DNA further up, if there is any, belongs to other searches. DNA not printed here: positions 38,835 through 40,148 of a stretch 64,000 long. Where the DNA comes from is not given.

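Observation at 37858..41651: Duplicated lipoprotein pair upstream of two di-heme cytochrome-c peroxidases: a P-P-H-H MbnP/MbnH-like copper-related cluster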

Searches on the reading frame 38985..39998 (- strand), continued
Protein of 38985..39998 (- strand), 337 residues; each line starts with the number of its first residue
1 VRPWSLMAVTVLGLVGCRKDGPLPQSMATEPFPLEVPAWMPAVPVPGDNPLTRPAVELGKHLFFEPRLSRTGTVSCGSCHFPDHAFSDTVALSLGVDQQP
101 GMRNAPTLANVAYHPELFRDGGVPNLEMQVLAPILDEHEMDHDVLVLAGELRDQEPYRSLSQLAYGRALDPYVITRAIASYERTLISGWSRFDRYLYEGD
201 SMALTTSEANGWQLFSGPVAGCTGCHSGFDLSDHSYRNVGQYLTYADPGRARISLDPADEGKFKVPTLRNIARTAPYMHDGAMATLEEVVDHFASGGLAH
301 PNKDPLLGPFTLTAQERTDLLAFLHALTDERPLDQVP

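Call 67: find_homologous_proteins(query=window:38985-39998:-, max_evalue=1e-20)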
Query window:38985-39998:- (337 aa): 7538 proteins with E <= 1e-20 among 8000 candidates; the best 120 are listed.
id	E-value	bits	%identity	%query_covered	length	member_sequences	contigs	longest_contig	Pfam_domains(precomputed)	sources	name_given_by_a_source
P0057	4.3e-226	768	100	98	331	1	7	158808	PF03150.20,PF00034.27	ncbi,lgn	-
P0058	1.5e-196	671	86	98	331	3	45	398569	PF03150.20,PF00034.27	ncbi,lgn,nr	ncbi:MAG: Cytochrome c551 peroxidase [Flavobacteriales bacterium]|nr:Cytochrome c551 peroxidase [Fla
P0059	1.2e-182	625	81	98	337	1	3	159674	PF03150.20,PF00034.27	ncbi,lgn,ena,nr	ncbi:MAG TPA: cytochrome c peroxidase [Flavobacteriales bacterium]|nr:cytochrome c peroxidase [Flavo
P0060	8.3e-180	616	80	98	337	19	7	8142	PF03150.20,PF00034.27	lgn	-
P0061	9.7e-162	556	72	100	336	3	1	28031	PF03150.20,PF00034.27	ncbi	-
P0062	3.7e-148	512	68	99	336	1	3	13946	PF03150.20,PF21419.3,PF00034.27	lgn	-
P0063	1.7e-146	506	66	100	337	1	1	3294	PF03150.20,PF00034.27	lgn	-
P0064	9.4e-146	504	66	99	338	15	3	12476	PF03150.20,PF00034.27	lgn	-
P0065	1.2e-144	500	65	100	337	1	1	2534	PF03150.20,PF00034.27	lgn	-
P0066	1.5e-144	500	69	96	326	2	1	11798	PF03150.20,PF00034.27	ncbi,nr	ncbi:MAG: c-type cytochrome [Flavobacteriales bacterium]|nr:c-type cytochrome [Flavobacteriales bact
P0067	1.9e-144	499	70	91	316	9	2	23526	PF03150.20,PF00034.27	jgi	-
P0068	2.0e-144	499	64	100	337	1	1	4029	PF03150.20,PF00034.27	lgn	-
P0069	4.4e-144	498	66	100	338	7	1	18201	PF03150.20,PF21419.3,PF00034.27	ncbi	ncbi:MAG: cytochrome c peroxidase [Flavobacteriales bacterium]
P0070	5.5e-144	498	66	96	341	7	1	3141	PF03150.20,PF00034.27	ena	-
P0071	7.0e-144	498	65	100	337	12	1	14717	PF03150.20,PF00034.27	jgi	-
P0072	2.4e-142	492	65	98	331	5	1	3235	PF03150.20,PF00034.27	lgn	-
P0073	9.4e-142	491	65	98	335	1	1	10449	PF03150.20,PF21419.3,PF00034.27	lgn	-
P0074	1.1e-141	490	64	95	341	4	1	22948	PF03150.20,PF00034.27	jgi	-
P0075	1.2e-141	490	64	98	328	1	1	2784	PF03150.20,PF00034.27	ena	-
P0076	1.6e-141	490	66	96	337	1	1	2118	PF03150.20,PF00034.27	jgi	jgi:cytochrome c peroxidase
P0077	3.4e-141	489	67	97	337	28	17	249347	PF03150.20,PF00034.27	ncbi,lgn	-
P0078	6.2e-141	488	65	98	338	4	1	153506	PF03150.20,PF21419.3,PF00034.27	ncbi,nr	ncbi:MAG: cytochrome-c peroxidase [Flavobacteriales bacterium]|nr:cytochrome-c peroxidase [Flavobact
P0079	1.8e-140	486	64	98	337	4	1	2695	PF03150.20,PF00034.27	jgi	jgi:cytochrome c peroxidase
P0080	3.2e-140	485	68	96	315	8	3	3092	PF03150.20,PF00034.27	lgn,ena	-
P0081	4.0e-140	485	66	95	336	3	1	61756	PF03150.20,PF00034.27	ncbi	ncbi:MAG: cytochrome c peroxidase [Flavobacteriales bacterium]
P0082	5.9e-140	485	64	98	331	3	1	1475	PF03150.20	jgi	-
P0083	1.5e-139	483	64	98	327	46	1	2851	PF03150.20,PF00034.27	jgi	jgi:cytochrome c peroxidase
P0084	3.6e-139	482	70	91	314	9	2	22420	PF03150.20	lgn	-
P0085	3.6e-139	482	64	99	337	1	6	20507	PF03150.20,PF00034.27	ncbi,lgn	-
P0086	4.6e-139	482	65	98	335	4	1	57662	PF03150.20,PF21419.3,PF00034.27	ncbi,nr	ncbi:MAG: c-type cytochrome [Flavobacteriales bacterium]|nr:c-type cytochrome [Flavobacteriales bact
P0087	4.9e-139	482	64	100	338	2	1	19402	PF03150.20,PF00034.27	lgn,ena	-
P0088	5.6e-139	481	63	100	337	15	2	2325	PF03150.20,PF00034.27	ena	-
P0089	8.6e-139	481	66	96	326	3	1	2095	PF03150.20,PF00034.27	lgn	-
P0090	1.2e-138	480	68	91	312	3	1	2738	PF03150.20,PF21419.3,PF00034.27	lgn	-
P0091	1.6e-138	480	70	87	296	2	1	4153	PF03150.20,PF00034.27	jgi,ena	jgi:cytochrome c peroxidase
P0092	1.7e-138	480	63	99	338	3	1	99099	PF03150.20,PF00034.27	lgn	-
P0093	2.0e-138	480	65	98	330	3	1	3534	PF03150.20,PF00034.27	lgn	-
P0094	3.8e-138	479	63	100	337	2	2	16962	PF03150.20,PF00034.27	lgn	-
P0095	5.0e-138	478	62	100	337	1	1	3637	PF03150.20,PF00034.27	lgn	-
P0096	5.8e-138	478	62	100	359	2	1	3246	PF03150.20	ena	-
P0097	7.1e-138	478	63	96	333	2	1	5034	PF03150.20,PF00034.27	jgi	jgi:cytochrome c peroxidase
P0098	8.6e-138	477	64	100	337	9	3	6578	PF03150.20,PF00034.27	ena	-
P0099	9.6e-138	477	67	91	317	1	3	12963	PF03150.20,PF00034.27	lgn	-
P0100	1.0e-137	477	64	99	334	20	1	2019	PF03150.20,PF00034.27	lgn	-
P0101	1.2e-137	477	65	95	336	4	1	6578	PF03150.20,PF00034.27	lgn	-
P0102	1.3e-137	477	68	88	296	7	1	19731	PF03150.20,PF00034.27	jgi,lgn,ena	-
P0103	1.4e-137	477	66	96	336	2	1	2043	PF03150.20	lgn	-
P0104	1.4e-137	477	64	95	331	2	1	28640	PF03150.20,PF00034.27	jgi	-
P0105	1.7e-137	477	64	96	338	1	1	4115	PF03150.20,PF00034.27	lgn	-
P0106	1.8e-137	476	64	96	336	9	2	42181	PF03150.20,PF00034.27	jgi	jgi:cytochrome c peroxidase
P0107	3.0e-137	476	64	100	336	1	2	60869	PF03150.20,PF00034.27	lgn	-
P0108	3.2e-137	476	62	100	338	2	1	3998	PF03150.20,PF00034.27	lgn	-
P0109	4.5e-137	475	65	99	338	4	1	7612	PF03150.20,PF21419.3,PF00034.27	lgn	-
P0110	5.2e-137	475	63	99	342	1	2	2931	PF03150.20,PF00034.27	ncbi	-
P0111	6.9e-137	475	64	96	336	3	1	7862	PF03150.20,PF21419.3,PF00034.27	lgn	-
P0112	7.4e-137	474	62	100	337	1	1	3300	PF03150.20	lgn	-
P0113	8.5e-137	474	64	99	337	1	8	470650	PF03150.20,PF21419.3,PF00034.27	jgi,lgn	jgi:cytochrome c peroxidase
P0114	9.4e-137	474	61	100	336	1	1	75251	PF03150.20,PF21419.3,PF00034.27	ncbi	-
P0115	9.7e-137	474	62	95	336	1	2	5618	PF03150.20,PF21419.3,PF00034.27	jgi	jgi:cytochrome c peroxidase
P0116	1.0e-136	474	62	98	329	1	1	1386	PF03150.20,PF00034.27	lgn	-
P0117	1.3e-136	474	66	100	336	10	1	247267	PF03150.20,PF00034.27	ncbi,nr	ncbi:MAG: c-type cytochrome [Flavobacteriales bacterium]|nr:c-type cytochrome [Flavobacteriales bact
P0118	1.3e-136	474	63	96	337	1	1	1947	PF09086.17,PF03150.20,PF00034.27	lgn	-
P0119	1.6e-136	473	65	96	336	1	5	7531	PF03150.20,PF00034.27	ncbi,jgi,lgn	jgi:cytochrome c peroxidase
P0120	1.9e-136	473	65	96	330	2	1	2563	PF03150.20,PF00034.27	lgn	-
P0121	3.0e-136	472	65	96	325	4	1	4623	PF03150.20,PF21419.3,PF00034.27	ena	-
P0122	7.6e-136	471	63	96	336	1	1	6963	PF03150.20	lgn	-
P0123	1.4e-135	470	62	99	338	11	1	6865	PF03150.20,PF00034.27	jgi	-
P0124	1.4e-135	470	67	91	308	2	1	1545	PF03150.20,PF00034.27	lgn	-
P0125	2.1e-135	470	63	98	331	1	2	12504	PF03150.20,PF00034.27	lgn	-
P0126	2.3e-135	470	62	100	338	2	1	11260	PF03150.20,PF00034.27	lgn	-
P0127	7.8e-135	468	64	96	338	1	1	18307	PF03150.20,PF00034.27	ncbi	ncbi:MAG: cytochrome c peroxidase [Flavobacteriales bacterium]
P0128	9.1e-135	468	68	87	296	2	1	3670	PF03150.20,PF00034.27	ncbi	ncbi:MAG: cytochrome-c peroxidase [Flavobacteriales bacterium]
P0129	1.2e-134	467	62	100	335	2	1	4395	PF03150.20,PF00034.27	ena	-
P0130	1.4e-134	467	62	100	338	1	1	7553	PF09086.17,PF03150.20,PF00034.27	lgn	-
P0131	1.7e-134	467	62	100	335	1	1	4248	PF03150.20,PF00034.27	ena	-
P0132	2.1e-134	466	62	95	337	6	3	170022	PF03150.20,PF00034.27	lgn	-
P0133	2.4e-134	466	64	97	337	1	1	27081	PF03150.20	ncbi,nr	ncbi:MAG: c-type cytochrome [Flavobacteriales bacterium]|nr:c-type cytochrome [Flavobacteriales bact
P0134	2.6e-134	466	64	99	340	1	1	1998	PF03150.20,PF00034.27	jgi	jgi:cytochrome c peroxidase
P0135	3.8e-134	466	62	100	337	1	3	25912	PF03150.20,PF21419.3,PF00034.27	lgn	-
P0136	4.0e-134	465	64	95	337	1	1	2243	PF03150.20,PF00034.27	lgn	-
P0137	4.6e-134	465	62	99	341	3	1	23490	PF03150.20,PF21419.3,PF00034.27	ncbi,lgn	-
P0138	5.3e-134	465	61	100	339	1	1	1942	PF03150.20,PF00034.27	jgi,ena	-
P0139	7.5e-134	465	62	98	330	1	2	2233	PF03150.20,PF21419.3,PF00034.27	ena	-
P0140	8.2e-134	464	62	100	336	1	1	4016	PF03150.20,PF00034.27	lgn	-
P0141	8.9e-134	464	62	99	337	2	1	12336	PF03150.20,PF21419.3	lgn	-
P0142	9.7e-134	464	62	95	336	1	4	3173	PF03150.20,PF00034.27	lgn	-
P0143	1.1e-133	464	65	96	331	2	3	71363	PF03150.20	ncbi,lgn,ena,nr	ncbi:MAG: c-type cytochrome [Flavobacteriales bacterium]|nr:c-type cytochrome [Flavobacteriales bact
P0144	1.2e-133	464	64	96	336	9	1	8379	PF03150.20,PF21419.3,PF00034.27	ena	-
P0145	1.3e-133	464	61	100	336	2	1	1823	PF03150.20,PF21419.3,PF00034.27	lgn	-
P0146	2.9e-133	463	64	96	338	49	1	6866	PF03150.20,PF21419.3,PF00034.27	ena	-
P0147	4.9e-133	462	67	92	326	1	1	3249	PF03150.20,PF00034.27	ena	-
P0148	5.4e-133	462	62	98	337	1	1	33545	PF03150.20,PF00034.27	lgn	-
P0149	6.2e-133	462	64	95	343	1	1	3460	PF03150.20,PF00034.27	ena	-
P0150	6.3e-133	461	61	100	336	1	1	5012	PF03150.20,PF21419.3,PF00034.27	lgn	-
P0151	6.5e-133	461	63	100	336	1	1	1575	PF03150.20,PF00034.27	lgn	-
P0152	7.6e-133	461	64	99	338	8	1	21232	PF03150.20,PF21419.3,PF00034.27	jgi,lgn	jgi:cytochrome c peroxidase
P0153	7.6e-133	461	65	91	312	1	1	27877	PF03150.20,PF13442.12,PF21419.3,PF00034.27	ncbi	-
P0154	1.1e-132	461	61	100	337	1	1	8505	PF03150.20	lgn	-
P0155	1.2e-132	461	63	100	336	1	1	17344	PF03150.20,PF00034.27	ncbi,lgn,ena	-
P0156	1.9e-132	460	62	96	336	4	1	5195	PF03150.20,PF21419.3,PF00034.27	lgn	-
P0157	3.1e-132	459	63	92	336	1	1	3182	PF03150.20,PF00034.27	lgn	-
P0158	3.8e-132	459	65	91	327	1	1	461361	PF03150.20,PF21419.3,PF00034.27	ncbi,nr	ncbi:MAG: c-type cytochrome [Flavobacteriales bacterium]|nr:c-type cytochrome [Flavobacteriales bact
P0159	5.4e-132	458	64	96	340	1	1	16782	PF03150.20,PF21419.3,PF00034.27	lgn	-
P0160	6.0e-132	458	63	98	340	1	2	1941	PF03150.20,PF00034.27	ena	-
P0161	8.8e-132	458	61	99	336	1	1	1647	PF03150.20,PF21419.3,PF00034.27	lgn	-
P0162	1.2e-131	457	68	86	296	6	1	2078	PF03150.20,PF00034.27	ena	-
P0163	1.7e-131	457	61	100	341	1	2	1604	PF03150.20,PF00034.27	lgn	-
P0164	1.8e-131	457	64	96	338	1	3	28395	PF09086.17,PF03150.20,PF00034.27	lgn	-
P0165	1.8e-131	457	61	100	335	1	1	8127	PF03150.20,PF00034.27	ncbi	-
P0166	2.2e-131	456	61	96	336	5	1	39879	PF03150.20,PF00034.27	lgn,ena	-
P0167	2.3e-131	456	63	97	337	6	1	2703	PF03150.20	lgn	-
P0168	3.1e-131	456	61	100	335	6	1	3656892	PF03150.20,PF21419.3,PF00034.27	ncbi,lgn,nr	ncbi:MAG: c-type cytochrome [Flavobacteriales bacterium]|nr:c-type cytochrome [Flavobacteriales bact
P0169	4.1e-131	456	61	100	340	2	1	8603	PF03150.20,PF21419.3,PF00034.27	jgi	-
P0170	4.4e-131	455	65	91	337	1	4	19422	PF03150.20,PF21419.3,PF00034.27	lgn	-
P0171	6.3e-131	455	62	100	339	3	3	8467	PF03150.20,PF00034.27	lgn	-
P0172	6.9e-131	455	62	100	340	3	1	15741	PF03150.20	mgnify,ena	mgnify:FL=1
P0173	8.0e-131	455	63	98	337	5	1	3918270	PF03150.20,PF21419.3,PF00034.27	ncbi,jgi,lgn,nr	ncbi:MAG: cytochrome c peroxidase [Flavobacteriales bacterium]|jgi:cytochrome c peroxidase|nr:MAG: c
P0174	8.9e-131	454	68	87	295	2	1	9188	PF03150.20,PF21419.3,PF00034.27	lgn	-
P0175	9.1e-131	454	61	100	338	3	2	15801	PF03150.20,PF00034.27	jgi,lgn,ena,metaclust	metaclust:\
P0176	1.1e-130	454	65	91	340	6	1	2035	PF03150.20,PF21419.3,PF00034.27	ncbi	-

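Call 95: predict_structure(alignment_id=A4)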
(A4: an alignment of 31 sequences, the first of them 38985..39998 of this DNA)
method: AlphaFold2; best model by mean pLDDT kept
length: 337 residues; sequences in the alignment: 31
mean_pLDDT: 78.1   pTM: 0.73
mean pLDDT of the five models: 78.1, 77.3, 76.1, 73.4, 53.8
residues with pLDDT >= 90: 88; 70-90: 166; 50-70: 60; < 50: 23
segments of 3 or more residues with pLDDT < 50: 18-27, 83-91
pLDDT, mean of each block of 10 residues (from residue 1): 72 56 48 78 85 93 91 78 46 68 57 65 70 82 92 96 95 93 75 82 94 92 83 81 67 84 76 60 80 89 89 95 83 58
secondary structure, 60 per line:
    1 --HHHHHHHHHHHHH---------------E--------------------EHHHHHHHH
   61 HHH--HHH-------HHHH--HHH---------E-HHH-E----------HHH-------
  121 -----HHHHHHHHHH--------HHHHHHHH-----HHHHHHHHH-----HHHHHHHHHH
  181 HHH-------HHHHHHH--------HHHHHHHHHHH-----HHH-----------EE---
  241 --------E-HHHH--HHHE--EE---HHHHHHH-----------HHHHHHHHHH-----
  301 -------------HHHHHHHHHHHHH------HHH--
elements in order: H3-15 H53-63 H76-79 H126-135 H144-151 H157-165 H171-183 H191-197 H206-216 H251-254 H268-274 H286-295 H314-326
